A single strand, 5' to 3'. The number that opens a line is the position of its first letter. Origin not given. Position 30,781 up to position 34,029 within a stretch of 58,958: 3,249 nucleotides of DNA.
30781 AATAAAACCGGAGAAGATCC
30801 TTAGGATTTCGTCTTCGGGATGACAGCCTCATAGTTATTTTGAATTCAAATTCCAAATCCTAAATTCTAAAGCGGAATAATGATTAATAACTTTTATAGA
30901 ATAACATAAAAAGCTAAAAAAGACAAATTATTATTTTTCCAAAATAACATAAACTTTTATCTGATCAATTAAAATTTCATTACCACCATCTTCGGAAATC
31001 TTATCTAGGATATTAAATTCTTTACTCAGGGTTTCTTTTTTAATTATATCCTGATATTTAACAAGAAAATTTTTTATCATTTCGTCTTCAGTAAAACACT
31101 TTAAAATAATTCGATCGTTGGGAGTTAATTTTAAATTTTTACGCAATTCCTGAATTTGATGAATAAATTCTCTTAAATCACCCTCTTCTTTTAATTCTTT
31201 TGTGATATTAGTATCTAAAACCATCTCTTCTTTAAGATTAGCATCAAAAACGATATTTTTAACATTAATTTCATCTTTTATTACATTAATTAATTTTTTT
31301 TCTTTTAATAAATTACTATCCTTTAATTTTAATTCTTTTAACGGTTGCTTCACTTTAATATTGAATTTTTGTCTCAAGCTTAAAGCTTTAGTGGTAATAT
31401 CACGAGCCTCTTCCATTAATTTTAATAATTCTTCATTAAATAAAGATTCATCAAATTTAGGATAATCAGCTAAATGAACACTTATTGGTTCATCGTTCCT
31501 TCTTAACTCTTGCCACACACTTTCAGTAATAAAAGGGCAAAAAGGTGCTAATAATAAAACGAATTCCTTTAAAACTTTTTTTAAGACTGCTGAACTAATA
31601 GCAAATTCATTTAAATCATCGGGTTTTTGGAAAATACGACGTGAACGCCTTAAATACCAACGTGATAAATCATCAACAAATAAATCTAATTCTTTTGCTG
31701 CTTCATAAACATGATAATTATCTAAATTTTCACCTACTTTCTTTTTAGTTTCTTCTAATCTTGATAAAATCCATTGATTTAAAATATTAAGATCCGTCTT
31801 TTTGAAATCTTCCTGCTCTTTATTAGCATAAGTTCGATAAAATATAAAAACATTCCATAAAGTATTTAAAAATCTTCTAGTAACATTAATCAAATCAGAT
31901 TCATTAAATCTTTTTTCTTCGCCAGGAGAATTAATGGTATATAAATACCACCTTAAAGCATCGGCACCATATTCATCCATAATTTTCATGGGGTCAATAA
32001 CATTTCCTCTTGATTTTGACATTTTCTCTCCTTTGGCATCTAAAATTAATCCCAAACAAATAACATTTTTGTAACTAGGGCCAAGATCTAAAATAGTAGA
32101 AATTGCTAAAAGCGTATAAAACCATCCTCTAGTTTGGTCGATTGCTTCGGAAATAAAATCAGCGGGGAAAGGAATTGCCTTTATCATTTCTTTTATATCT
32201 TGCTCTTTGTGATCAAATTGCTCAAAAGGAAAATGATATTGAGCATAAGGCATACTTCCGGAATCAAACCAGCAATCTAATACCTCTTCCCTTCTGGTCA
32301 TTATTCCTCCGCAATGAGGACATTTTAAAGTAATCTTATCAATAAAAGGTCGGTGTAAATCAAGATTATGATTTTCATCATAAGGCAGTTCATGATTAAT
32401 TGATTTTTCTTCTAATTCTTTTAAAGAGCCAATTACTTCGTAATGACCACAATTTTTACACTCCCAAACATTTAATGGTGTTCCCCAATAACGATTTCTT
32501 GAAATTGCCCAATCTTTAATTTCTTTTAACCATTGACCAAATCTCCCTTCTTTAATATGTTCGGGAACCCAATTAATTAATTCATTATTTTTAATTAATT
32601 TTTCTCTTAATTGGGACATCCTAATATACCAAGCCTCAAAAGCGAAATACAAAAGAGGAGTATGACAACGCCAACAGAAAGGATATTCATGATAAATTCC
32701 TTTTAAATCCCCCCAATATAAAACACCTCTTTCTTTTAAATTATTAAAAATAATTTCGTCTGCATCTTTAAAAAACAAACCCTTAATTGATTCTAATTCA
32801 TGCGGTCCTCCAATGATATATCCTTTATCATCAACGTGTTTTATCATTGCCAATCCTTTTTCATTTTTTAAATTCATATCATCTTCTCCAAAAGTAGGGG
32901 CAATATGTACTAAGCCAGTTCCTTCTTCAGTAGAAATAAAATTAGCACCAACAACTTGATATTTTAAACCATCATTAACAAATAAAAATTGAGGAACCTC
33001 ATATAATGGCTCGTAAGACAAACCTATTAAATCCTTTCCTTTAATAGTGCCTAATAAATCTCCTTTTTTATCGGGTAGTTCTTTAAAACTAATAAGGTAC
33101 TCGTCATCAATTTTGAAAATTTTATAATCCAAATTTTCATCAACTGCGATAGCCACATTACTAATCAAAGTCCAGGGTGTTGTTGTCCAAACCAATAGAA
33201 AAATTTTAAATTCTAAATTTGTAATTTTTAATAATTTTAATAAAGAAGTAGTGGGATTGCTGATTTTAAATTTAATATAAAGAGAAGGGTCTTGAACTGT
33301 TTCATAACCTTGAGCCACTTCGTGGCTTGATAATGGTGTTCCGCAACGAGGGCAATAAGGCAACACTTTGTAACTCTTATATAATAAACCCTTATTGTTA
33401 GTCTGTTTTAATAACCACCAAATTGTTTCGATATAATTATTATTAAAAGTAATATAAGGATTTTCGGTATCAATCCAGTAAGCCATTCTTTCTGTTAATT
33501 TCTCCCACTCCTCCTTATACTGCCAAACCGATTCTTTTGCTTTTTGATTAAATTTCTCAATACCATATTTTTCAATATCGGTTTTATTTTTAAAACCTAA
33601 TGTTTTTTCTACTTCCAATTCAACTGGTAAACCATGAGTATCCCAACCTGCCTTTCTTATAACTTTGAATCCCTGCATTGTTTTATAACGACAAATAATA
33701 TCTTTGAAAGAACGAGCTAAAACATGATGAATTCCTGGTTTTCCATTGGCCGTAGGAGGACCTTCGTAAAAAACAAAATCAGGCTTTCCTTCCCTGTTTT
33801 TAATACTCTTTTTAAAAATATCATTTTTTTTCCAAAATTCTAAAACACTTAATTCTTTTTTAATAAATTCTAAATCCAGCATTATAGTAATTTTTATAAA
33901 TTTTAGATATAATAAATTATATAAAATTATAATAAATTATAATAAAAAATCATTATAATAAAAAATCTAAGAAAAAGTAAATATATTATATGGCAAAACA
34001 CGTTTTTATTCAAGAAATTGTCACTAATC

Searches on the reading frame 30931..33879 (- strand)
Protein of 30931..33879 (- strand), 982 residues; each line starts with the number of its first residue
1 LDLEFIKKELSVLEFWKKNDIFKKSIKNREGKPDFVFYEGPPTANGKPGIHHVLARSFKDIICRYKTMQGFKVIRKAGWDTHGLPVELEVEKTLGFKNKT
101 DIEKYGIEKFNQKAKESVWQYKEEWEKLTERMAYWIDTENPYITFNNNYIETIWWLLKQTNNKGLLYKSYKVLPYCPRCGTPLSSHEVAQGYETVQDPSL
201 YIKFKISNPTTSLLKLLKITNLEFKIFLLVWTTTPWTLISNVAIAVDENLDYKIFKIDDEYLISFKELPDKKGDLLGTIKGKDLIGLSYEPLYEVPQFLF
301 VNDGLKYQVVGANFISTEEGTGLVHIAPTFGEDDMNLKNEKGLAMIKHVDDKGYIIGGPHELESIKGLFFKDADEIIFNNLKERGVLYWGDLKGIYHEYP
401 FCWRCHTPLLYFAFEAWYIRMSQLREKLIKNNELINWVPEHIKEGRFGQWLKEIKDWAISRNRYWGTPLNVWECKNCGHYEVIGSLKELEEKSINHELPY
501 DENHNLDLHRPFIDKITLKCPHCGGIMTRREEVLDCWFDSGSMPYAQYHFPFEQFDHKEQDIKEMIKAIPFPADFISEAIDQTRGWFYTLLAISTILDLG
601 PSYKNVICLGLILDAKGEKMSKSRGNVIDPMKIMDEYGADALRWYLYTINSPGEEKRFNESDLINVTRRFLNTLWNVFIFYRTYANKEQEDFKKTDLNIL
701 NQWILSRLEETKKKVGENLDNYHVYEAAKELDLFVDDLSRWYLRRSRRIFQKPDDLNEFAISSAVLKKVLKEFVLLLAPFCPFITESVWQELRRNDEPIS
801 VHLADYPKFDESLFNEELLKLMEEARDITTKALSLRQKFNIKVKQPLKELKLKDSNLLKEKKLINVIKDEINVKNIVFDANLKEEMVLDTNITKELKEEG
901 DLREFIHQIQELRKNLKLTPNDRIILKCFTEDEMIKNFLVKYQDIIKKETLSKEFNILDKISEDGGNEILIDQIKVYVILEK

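Call 38: search_protein_families(library=pfam, proteins=[window:30931-33879:-], max_evalue=0.00001)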
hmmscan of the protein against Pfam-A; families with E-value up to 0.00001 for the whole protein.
window:30931-33879:- (982 aa): 5 families
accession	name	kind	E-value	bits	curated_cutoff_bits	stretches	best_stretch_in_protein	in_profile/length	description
PF00133.28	tRNA-synt_1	-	1.1e-123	413.5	22.7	1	12-652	2-407/414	tRNA synthetases class I (I, L, M and V)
PF08264.19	Anticodon_1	-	4.1e-32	111.5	25.1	1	701-848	1-145/148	Anticodon-binding domain of tRNA ligase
PF09334.17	tRNA-synt_1g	-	1e-20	74.3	20.1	1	612-668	320-376/391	tRNA synthetases class I (M)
PF19302.4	DUF5915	-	1.1e-18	67.9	27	1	886-981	102-193/195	Domain of unknown function (DUF5915)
PF01921.24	tRNA-synt_1f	-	2.7e-06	27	27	0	610-685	273-341/360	tRNA synthetases class I (K)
